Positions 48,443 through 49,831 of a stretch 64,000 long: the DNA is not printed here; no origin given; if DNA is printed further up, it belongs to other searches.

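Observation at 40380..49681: Candidate uncharacterised uptake and catabolic locus: LAL-type regulator, HyuA-like hydantoinase-family protein, TonB-dependent receptor, CodB-like NCS1 permease, DUF917 protein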

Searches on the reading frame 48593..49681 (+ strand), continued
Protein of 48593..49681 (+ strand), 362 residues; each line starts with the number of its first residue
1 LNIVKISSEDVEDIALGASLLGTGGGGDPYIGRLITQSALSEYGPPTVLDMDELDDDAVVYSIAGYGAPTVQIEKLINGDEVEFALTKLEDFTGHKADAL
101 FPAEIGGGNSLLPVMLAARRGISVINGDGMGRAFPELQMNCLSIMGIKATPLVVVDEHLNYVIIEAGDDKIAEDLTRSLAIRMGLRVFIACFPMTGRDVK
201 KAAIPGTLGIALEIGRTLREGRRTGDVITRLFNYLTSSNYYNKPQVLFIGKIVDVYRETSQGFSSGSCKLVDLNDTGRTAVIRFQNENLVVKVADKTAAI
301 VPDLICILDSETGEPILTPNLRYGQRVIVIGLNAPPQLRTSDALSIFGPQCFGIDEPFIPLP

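Call 105: get_annotated_region(hit=H33, flank=9000)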
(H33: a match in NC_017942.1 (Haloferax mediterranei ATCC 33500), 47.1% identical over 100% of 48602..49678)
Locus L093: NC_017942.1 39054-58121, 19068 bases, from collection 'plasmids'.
description: Haloferax mediterranei ATCC 33500 plasmid pHM100, complete sequence
organism: Haloferax mediterranei ATCC 33500 (NCBI taxid 523841)
taxonomy: Archaea; Euryarchaeota; Halobacteria; Halobacteriales; Haloferacaceae; Haloferax; Haloferax mediterranei; Haloferax mediterranei ATCC 33500
host: -; source: -; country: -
typing (MOB-suite, as given by PLSDB): non-mobilizable
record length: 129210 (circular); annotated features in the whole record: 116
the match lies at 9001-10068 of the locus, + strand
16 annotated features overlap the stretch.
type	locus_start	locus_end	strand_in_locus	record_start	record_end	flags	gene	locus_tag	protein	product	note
CDS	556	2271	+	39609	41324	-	-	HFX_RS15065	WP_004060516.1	ABC transporter substrate-binding protein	-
CDS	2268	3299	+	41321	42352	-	-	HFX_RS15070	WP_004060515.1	ABC transporter permease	GO:0055085 - transmembrane transport [Evidence IEA]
CDS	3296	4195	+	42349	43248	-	-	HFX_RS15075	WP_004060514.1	ABC transporter permease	-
CDS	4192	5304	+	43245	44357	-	-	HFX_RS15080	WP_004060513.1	ABC transporter ATP-binding protein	-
CDS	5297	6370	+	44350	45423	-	-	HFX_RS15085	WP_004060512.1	ABC transporter ATP-binding protein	-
CDS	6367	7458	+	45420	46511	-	-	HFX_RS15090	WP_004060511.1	DUF917 domain-containing protein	-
CDS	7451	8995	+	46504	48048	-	-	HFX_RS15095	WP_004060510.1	hydantoinase/oxoprolinase family protein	-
CDS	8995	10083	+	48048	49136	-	-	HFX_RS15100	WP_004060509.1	DUF917 domain-containing protein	-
CDS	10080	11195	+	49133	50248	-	-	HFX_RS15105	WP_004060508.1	DUF917 domain-containing protein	-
CDS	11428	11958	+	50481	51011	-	-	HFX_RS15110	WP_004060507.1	Lrp/AsnC family transcriptional regulator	-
CDS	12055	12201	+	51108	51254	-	-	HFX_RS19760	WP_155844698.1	hypothetical protein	-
CDS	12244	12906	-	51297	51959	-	-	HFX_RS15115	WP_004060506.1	helix-turn-helix domain-containing protein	-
CDS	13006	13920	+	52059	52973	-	-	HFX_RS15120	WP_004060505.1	glycosyltransferase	-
CDS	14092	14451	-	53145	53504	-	-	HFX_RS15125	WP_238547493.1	conjugal transfer protein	-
CDS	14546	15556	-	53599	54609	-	-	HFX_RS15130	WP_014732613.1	alpha/beta hydrolase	-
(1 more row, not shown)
